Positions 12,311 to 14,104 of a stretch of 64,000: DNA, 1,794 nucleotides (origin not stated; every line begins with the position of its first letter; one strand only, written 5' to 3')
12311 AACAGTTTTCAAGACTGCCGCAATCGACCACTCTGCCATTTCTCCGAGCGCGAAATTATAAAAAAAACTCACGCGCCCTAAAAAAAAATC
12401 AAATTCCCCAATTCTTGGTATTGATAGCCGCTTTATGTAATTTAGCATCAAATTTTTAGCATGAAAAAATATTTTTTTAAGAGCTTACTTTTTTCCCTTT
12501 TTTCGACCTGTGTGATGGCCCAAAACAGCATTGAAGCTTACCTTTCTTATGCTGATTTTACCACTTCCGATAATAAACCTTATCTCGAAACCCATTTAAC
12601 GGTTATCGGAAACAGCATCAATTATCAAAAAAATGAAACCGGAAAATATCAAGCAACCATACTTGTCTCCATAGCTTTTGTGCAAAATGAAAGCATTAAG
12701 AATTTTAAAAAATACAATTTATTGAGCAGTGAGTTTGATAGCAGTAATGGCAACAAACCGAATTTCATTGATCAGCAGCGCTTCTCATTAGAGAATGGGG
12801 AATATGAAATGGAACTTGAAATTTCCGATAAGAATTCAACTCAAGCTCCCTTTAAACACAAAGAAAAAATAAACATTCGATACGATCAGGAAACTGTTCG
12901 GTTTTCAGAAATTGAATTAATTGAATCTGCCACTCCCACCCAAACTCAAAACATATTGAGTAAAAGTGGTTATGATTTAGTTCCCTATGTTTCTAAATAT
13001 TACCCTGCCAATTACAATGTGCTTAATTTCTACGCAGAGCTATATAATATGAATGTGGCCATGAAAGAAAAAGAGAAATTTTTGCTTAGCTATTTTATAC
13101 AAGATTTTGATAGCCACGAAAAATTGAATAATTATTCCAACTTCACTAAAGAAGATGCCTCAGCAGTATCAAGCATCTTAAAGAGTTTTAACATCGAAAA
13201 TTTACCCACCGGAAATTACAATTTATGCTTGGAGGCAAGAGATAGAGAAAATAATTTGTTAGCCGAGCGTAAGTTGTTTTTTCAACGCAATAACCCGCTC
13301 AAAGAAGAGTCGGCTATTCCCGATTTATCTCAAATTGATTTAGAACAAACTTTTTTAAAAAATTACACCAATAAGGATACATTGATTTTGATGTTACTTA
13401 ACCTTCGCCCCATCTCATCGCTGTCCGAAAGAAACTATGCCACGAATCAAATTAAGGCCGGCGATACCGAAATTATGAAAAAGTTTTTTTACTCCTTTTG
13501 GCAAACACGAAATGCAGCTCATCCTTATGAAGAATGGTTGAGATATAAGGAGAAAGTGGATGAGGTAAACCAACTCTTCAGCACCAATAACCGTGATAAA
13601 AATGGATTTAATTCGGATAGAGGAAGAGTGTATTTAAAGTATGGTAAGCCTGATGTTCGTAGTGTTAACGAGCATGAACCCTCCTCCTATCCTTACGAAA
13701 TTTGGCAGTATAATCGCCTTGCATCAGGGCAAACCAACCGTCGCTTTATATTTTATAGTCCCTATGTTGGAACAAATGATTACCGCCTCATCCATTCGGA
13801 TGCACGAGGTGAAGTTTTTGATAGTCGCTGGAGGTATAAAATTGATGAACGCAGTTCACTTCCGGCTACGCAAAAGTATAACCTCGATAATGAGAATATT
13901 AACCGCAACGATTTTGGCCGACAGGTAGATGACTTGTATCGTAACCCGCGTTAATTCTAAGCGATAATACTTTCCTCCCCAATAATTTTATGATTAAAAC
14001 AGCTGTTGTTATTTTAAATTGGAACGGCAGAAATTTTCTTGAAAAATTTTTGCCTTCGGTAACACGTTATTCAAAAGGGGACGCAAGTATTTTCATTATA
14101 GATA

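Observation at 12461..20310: Co-directional cluster of secreted proteins ending in a transmembrane propeller-YYY-PP2C sensor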

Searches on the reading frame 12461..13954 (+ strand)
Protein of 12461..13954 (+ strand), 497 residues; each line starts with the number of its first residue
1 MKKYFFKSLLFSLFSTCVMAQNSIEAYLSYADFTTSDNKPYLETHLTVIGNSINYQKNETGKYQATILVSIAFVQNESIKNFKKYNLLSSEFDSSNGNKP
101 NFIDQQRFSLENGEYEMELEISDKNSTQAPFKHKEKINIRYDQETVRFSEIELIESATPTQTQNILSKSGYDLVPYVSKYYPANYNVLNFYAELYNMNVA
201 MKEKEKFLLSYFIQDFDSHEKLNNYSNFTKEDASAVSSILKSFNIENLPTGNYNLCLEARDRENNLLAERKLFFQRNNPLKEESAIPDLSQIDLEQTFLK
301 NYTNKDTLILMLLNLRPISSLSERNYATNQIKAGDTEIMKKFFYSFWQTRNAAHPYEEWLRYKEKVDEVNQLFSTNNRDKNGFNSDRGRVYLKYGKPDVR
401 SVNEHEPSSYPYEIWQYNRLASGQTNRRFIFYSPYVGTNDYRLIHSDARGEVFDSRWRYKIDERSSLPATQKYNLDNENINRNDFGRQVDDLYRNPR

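Call 3: search_protein_families(library=pfam, proteins=[window:12461-13954:+], max_evalue=0.01)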
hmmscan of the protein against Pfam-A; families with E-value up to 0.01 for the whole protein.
window:12461-13954:+ (497 aa): 2 families
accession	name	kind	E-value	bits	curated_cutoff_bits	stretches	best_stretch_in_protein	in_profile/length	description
PF20094.4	GWxTD_dom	-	9.2e-08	32.5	26.9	1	322-449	44-159/172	GWxTD domain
PF07495.19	Y_Y_Y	-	0.00014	22.1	26.6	0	237-265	28-52/65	Y_Y_Y domain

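Call 4: search_protein_families(library=ncbifam, proteins=[window:12461-13954:+], max_evalue=0.01)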
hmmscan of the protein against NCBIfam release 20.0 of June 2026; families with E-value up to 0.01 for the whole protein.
window:12461-13954:+ (497 aa): 1 family
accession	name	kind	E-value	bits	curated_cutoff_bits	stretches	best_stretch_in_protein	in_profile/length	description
TIGR04514.1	GWxTD_dom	domain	5e-17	62.3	28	1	328-418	15-105/105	GWxTD domain-containing protein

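Call 38: find_homologous_proteins(query=window:12461-13954:+)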
Query window:12461-13954:+ (497 aa): 3823 proteins with E <= 0.001 among 8000 candidates; the best 120 are listed.
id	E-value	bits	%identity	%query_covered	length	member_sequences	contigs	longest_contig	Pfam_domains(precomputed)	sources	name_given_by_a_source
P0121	0.0e+0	1067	100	96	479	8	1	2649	PF20094.5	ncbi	-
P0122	4.3e-239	813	73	100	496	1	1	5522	PF20094.5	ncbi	-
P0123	5.8e-220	750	68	100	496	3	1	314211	PF20094.5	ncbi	-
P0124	9.3e-201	686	61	100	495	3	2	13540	PF20094.5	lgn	-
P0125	7.9e-189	647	61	100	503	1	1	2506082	PF20094.5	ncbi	-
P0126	1.1e-188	646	60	100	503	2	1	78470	PF20094.5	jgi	jgi:GWxTD domain-containing protein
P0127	3.0e-178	612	56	100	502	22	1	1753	PF20094.5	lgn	-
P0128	4.9e-149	516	65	69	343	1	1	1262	PF20094.5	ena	-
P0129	3.0e-143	497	48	100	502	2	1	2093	PF20094.5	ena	-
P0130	3.5e-136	473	47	100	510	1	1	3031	PF20094.5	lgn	-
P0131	9.0e-133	462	45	100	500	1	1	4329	PF20094.5,PF16967.12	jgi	jgi:GWxTD domain-containing protein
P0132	5.0e-132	460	47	98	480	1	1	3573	PF20094.5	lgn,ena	-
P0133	9.0e-132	459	46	98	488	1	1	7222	PF07495.20,PF20094.5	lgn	-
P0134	3.2e-131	457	47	100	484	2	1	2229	PF20094.5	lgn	-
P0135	1.1e-130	455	45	100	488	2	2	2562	PF20094.5,PF23861.2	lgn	-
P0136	2.5e-130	454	44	100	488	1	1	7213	PF20094.5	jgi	-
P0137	2.8e-130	454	46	100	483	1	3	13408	PF07495.20,PF20094.5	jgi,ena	-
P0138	3.0e-130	454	43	100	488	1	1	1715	PF20094.5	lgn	-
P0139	8.6e-130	452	44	100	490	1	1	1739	PF20094.5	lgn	-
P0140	1.9e-129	451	46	100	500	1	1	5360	PF20094.5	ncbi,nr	ncbi:MAG: GWxTD domain-containing protein [Bacteroidota bacterium]|nr:GWxTD domain-containing protei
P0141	2.5e-129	451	45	100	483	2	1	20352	PF07495.20,PF20094.5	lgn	-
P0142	2.9e-129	450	47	99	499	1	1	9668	PF20094.5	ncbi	-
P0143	3.3e-129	450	45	99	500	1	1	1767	PF20094.5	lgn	-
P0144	1.2e-128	448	46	98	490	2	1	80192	PF20094.5,PF16967.12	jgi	jgi:GWxTD domain-containing protein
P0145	1.2e-128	448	43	99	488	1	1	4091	PF20094.5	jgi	jgi:GWxTD domain-containing protein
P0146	1.2e-128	448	44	100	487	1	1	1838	PF20094.5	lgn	-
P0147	1.9e-128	448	46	95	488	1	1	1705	PF20094.5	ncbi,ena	-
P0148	5.3e-128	446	46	100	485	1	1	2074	PF20094.5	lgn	-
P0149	7.0e-128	446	46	95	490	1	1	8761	PF20094.5,PF16967.12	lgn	-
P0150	8.9e-128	446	44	100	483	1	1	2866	PF20094.5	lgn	-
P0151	9.7e-128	445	45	98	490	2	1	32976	PF20094.5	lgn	-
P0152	1.1e-127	445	44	98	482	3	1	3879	PF07495.20,PF20094.5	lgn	-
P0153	1.2e-127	445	45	95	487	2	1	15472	PF20094.5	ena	-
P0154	3.6e-127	444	45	95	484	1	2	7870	PF20094.5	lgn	-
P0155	4.8e-127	443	46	100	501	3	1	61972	PF20094.5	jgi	jgi:GWxTD domain-containing protein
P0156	6.4e-127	443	45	100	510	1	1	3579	PF20094.5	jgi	jgi:GWxTD domain-containing protein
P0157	7.8e-127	442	45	98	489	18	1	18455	PF20094.5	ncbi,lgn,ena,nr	ncbi:MAG TPA: GWxTD domain-containing protein [Vicingaceae bacterium]|nr:GWxTD domain-containing pro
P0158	8.3e-127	442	46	100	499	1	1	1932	PF20094.5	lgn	-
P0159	8.5e-127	442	44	100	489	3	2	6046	PF20094.5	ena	-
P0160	1.5e-126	442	44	100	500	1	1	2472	PF20094.5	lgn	-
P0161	1.6e-126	441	44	100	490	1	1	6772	PF20094.5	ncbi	-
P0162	1.6e-126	441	44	100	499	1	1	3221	PF20094.5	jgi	jgi:GWxTD domain-containing protein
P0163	2.0e-126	441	44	99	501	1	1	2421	PF20094.5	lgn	-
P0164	3.3e-126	440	44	100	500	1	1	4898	PF20094.5,PF16967.12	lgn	-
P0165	3.3e-126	440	44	100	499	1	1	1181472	PF20094.5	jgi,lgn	jgi:GWxTD domain-containing protein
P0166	3.5e-126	440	44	100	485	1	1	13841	PF20094.5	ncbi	-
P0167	7.0e-126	439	44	100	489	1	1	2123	PF20094.5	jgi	jgi:GWxTD domain-containing protein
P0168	7.1e-126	439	45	98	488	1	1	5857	PF20094.5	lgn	-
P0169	9.5e-126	439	44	99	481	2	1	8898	PF20094.5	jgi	-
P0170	1.0e-125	439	43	100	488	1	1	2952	PF20094.5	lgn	-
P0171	1.1e-125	439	44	100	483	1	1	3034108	PF07495.20,PF20094.5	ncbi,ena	-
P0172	1.2e-125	439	42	100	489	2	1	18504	PF20094.5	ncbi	ncbi:MAG: GWxTD domain-containing protein [Bacteroidia bacterium]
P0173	1.4e-125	438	44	97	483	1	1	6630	PF20094.5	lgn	-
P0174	1.6e-125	438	44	99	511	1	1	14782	PF20094.5,PF16967.12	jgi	jgi:GWxTD domain-containing protein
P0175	1.6e-125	438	46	98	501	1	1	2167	PF20094.5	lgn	-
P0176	1.7e-125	438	44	100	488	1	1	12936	PF20094.5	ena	-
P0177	1.7e-125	438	44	100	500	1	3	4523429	PF20094.5,PF16967.12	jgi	jgi:GWxTD domain-containing protein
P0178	1.9e-125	438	46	98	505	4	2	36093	PF20094.5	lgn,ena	-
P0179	2.4e-125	438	44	100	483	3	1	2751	PF20094.5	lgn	-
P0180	3.0e-125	437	46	98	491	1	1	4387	PF20094.5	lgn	-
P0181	3.0e-125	437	44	100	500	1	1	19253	PF20094.5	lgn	-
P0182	3.9e-125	437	42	98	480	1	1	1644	PF20094.5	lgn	-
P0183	3.9e-125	437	44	99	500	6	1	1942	PF20094.5,PF16967.12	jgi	-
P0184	4.4e-125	437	43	98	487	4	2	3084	PF20094.5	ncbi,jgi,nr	ncbi:MAG: GWxTD domain-containing protein [Candidatus Aminicenantes bacterium]|nr:MAG: GWxTD domain-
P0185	4.6e-125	437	44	96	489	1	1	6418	PF20094.5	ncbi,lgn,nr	ncbi:MAG: GWxTD domain-containing protein [Bacteroidetes bacterium]|nr:GWxTD domain-containing prote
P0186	5.9e-125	436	43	100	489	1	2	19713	PF07495.20,PF20094.5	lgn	-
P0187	7.0e-125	436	46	96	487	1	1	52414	PF20094.5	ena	-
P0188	7.9e-125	436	42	100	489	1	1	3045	PF20094.5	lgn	-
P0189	8.5e-125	436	43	100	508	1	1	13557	PF20094.5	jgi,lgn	jgi:GWxTD domain-containing protein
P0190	9.6e-125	436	44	96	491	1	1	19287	PF20094.5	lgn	-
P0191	9.9e-125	436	43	100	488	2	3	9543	PF20094.5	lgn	-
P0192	1.1e-124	435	42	100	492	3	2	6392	PF20094.5,PF23861.2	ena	-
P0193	1.1e-124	435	45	95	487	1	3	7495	PF20094.5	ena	-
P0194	1.3e-124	435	44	99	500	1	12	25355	PF20094.5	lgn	-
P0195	1.4e-124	435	44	100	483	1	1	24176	PF20094.5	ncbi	-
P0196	1.4e-124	435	44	100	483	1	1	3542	PF20094.5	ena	-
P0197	2.0e-124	435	42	100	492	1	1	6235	PF07495.20,PF20094.5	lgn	-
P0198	2.1e-124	434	43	100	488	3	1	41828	PF20094.5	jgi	-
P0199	2.1e-124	434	44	99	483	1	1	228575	PF20094.5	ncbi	-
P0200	2.9e-124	434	44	100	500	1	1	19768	PF20094.5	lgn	-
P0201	3.2e-124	434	43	100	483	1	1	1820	PF20094.5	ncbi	-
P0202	3.4e-124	434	44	100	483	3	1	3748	PF20094.5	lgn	-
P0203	3.5e-124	434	44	95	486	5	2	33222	PF07495.20,PF20094.5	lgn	-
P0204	3.6e-124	434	45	100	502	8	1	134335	PF20094.5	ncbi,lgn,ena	-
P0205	3.6e-124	434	45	98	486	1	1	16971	PF20094.5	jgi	-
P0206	4.0e-124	434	45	99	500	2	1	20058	PF20094.5,PF16967.12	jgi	jgi:GWxTD domain-containing protein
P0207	4.2e-124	433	45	95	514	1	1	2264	PF20094.5,PF16967.12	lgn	-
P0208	4.7e-124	433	44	100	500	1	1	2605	PF20094.5,PF16967.12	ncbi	-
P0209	4.8e-124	433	43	100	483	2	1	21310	PF20094.5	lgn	-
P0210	5.4e-124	433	44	100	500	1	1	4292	PF20094.5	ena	-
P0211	6.3e-124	433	42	100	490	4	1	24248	PF20094.5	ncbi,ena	-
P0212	7.1e-124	433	44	100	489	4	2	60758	PF20094.5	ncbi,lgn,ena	-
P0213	7.2e-124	433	45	100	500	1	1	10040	PF20094.5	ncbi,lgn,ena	-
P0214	9.4e-124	432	43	100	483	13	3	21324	PF20094.5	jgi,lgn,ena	-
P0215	1.0e-123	432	43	100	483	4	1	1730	PF20094.5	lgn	-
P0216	1.0e-123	432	43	98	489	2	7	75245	PF20094.5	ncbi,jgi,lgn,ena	-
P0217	1.2e-123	432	45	100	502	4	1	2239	PF20094.5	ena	-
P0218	1.3e-123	432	44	100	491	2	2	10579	PF20094.5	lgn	-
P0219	1.4e-123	432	43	100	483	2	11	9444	PF20094.5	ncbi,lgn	-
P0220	1.5e-123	432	43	100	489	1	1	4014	PF20094.5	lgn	-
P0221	1.7e-123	431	42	100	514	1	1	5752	PF20094.5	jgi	jgi:GWxTD domain-containing protein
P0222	2.0e-123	431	43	98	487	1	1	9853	PF20094.5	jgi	-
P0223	2.0e-123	431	45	96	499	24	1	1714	PF20094.5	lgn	-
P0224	2.4e-123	431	43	100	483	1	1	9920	PF20094.5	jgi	-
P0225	2.8e-123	431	44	98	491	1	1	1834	PF20094.5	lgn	-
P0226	3.1e-123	431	44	98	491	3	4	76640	PF20094.5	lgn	-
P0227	3.2e-123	431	43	98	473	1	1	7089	PF07495.20,PF20094.5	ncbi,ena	-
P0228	4.3e-123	430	44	97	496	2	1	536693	PF20094.5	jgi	jgi:GWxTD domain-containing protein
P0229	7.8e-123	429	44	97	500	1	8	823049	PF20094.5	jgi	jgi:GWxTD domain-containing protein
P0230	7.8e-123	429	43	99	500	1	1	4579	PF20094.5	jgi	jgi:GWxTD domain-containing protein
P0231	8.1e-123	429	43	98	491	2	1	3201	PF20094.5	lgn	-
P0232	8.3e-123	429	44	100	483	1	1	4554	PF20094.5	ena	-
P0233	9.2e-123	429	44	97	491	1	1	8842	PF20094.5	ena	-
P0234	1.1e-122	429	44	100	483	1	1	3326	PF20094.5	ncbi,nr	ncbi:MAG: GWxTD domain-containing protein [Flavobacteriales bacterium]|nr:GWxTD domain-containing pr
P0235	1.1e-122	429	44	100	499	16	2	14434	PF20094.5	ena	-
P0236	1.3e-122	429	44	100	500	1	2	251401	PF20094.5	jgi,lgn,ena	-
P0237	1.4e-122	428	42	98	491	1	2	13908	PF20094.5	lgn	-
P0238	1.5e-122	428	45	100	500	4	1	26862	PF20094.5,PF16967.12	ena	-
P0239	1.8e-122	428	42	97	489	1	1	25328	PF20094.5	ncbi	ncbi:MAG: GWxTD domain-containing protein [Bacteroidota bacterium]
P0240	1.8e-122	428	43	100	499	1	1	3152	PF20094.5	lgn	-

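Call 39: find_encoding_contigs(protein=P0177, flank=8000, max_places=2)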
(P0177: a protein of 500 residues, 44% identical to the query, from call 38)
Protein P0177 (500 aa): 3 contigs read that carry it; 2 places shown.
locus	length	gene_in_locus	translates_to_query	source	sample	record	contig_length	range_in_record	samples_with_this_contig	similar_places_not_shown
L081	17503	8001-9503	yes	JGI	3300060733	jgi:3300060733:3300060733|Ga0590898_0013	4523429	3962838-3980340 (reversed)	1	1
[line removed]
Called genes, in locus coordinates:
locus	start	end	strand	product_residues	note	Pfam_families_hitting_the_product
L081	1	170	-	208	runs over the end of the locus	PF10025:DUF2267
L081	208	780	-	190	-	PF04264:YceI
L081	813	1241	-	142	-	PF10807:DUF2541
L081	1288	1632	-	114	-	PF00011:HSP20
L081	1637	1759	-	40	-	-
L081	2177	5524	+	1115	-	PF15523:Ntox16 (faint), PF23237:HYR_4C (weak), PF02494:HYR, PF13573:SprB, PF18962:Por_Secre_tail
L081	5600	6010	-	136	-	PF15071:TMEM220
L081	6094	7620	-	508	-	PF13091:PLDc_2, PF00614:PLDc (faint), PF13091:PLDc_2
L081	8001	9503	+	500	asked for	PF16967:TcfC (faint), PF20094:GWxTD_dom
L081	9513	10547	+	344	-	PF00535:Glycos_transf_2, PF10111:Glyco_tranf_2_2, PF13641:Glyco_tranf_2_3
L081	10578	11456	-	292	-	-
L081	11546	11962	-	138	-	PF01220:DHquinase_II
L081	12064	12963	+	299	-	PF02899:Phage_int_SAM_1, PF13495:Phage_int_SAM_4, PF00589:Phage_integrase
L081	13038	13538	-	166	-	-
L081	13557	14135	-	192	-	-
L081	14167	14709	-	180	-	PF04542:Sigma70_r2, PF08281:Sigma70_r4_2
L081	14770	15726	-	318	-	PF02779:Transket_pyr, PF02780:Transketolase_C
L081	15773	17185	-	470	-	PF00092:VWA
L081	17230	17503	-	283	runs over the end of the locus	PF00456:Transketolase_N, PF13292:DXP_synthase_N, PF09364:XFP_N (weak), PF00676:E1_dh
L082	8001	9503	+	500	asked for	PF16967:TcfC (faint), PF20094:GWxTD_dom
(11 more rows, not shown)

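Call 40: find_encoding_contigs(protein=P0171, flank=8000, max_places=2)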
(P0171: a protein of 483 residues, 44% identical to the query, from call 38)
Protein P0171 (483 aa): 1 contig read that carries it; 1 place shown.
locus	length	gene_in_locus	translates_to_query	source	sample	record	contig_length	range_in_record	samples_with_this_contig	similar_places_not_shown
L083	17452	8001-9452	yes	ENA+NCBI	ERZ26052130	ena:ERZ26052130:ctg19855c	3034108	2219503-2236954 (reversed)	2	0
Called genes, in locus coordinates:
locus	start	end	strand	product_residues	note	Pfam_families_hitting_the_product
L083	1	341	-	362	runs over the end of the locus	PF00899:ThiF, PF00581:Rhodanese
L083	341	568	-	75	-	PF02597:ThiS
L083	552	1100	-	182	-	PF12804:NTP_transf_3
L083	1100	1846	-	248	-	PF01925:TauE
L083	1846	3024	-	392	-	PF03453:MoeA_N, PF00994:MoCF_biosynth, PF03454:MoeA_C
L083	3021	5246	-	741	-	PF24885:TPR_NPHP3 (weak), PF13424:TPR_12, PF17874:TPR_MalT (weak), PF13424:TPR_12, PF00515:TPR_1 (weak), PF13424:TPR_12, PF17874:TPR_MalT, PF07228:SpoIIE, +11 more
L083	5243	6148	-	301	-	PF04055:Radical_SAM, PF06463:Mob_synth_C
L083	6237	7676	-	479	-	PF00282:Pyridoxal_deC, PF00155:Aminotran_1_2 (weak), PF01212:Beta_elim_lyase (weak), PF00266:Aminotran_5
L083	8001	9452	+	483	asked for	PF07495:Y_Y_Y (faint), PF20094:GWxTD_dom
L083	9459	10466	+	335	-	PF00535:Glycos_transf_2, PF10111:Glyco_tranf_2_2, PF13641:Glyco_tranf_2_3, PF13632:Glyco_trans_2_3 (faint)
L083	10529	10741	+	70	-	-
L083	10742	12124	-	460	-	PF02113:Peptidase_S13, PF13354:Beta-lactamase2 (faint)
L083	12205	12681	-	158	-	PF20105:DUF6495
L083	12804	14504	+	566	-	PF13600:DUF4140, PF13598:DUF4139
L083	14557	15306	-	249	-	-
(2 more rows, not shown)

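Call 41: find_encoding_contigs(protein=P0125, flank=10000, max_places=2)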
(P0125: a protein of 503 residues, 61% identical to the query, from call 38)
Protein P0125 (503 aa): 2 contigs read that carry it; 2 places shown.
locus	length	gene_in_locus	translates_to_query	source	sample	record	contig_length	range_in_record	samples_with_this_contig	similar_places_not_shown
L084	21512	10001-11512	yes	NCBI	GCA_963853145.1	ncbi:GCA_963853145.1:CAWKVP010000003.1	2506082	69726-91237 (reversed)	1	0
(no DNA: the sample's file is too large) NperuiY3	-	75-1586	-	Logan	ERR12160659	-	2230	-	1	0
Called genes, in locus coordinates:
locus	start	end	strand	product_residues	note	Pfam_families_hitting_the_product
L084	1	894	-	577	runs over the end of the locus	PF03235:GmrSD_N, PF25202:DUF7834 (weak), PF07510:GmrSD_C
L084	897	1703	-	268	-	-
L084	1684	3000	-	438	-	PF01420:Methylase_S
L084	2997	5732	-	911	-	PF12161:HsdM_N, PF02384:N6_Mtase, PF07669:Eco57I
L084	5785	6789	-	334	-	-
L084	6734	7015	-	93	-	-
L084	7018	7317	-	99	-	PF12728:HTH_17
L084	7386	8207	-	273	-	-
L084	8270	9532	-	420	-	PF17293:Arm-DNA-bind_5, PF13102:Phage_int_SAM_5, PF00589:Phage_integrase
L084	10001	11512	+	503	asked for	PF20094:GWxTD_dom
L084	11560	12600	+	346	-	PF00535:Glycos_transf_2, PF10111:Glyco_tranf_2_2 (weak), PF13641:Glyco_tranf_2_3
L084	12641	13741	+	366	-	PF13424:TPR_12 (faint), PF07719:TPR_2 (faint), PF18911:PKD_4 (weak), PF00801:PKD, PF18911:PKD_4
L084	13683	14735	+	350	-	-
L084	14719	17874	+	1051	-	PF07494:Reg_prop (faint), PF07495:Y_Y_Y, PF07228:SpoIIE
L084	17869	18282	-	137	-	PF01220:DHquinase_II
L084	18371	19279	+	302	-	PF02899:Phage_int_SAM_1, PF13495:Phage_int_SAM_4, PF00589:Phage_integrase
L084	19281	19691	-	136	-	PF01643:Acyl-ACP_TE (weak), PF13279:4HBT_2, PF03061:4HBT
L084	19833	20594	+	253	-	PF02872:5_nucleotid_C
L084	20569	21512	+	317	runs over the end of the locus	PF00149:Metallophos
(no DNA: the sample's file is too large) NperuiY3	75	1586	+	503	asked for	PF20094:GWxTD_dom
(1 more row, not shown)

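Call 43: find_related_loci(query=A2, collection=metagenome_contigs, flank=8000)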
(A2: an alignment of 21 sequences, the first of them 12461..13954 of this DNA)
Query A2 (497 aa) in metagenome_contigs; peptide patterns used: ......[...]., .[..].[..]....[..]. (x = any residue, [..] = any of these).
600 stretches matched a pattern (row limit reached: there are more); 575 encode a relative of the query (tblastn E <= 1e-3); the best 80 are kept; 80 distinct loci.
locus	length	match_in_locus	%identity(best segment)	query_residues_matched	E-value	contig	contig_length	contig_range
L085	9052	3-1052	57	153-497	6e-135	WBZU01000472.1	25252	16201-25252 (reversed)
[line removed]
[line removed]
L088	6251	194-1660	44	1-497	4e-132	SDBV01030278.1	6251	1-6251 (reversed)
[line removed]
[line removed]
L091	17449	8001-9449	42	1-497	6e-130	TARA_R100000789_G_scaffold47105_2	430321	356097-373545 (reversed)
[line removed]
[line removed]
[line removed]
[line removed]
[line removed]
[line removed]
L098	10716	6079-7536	42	9-497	1e-123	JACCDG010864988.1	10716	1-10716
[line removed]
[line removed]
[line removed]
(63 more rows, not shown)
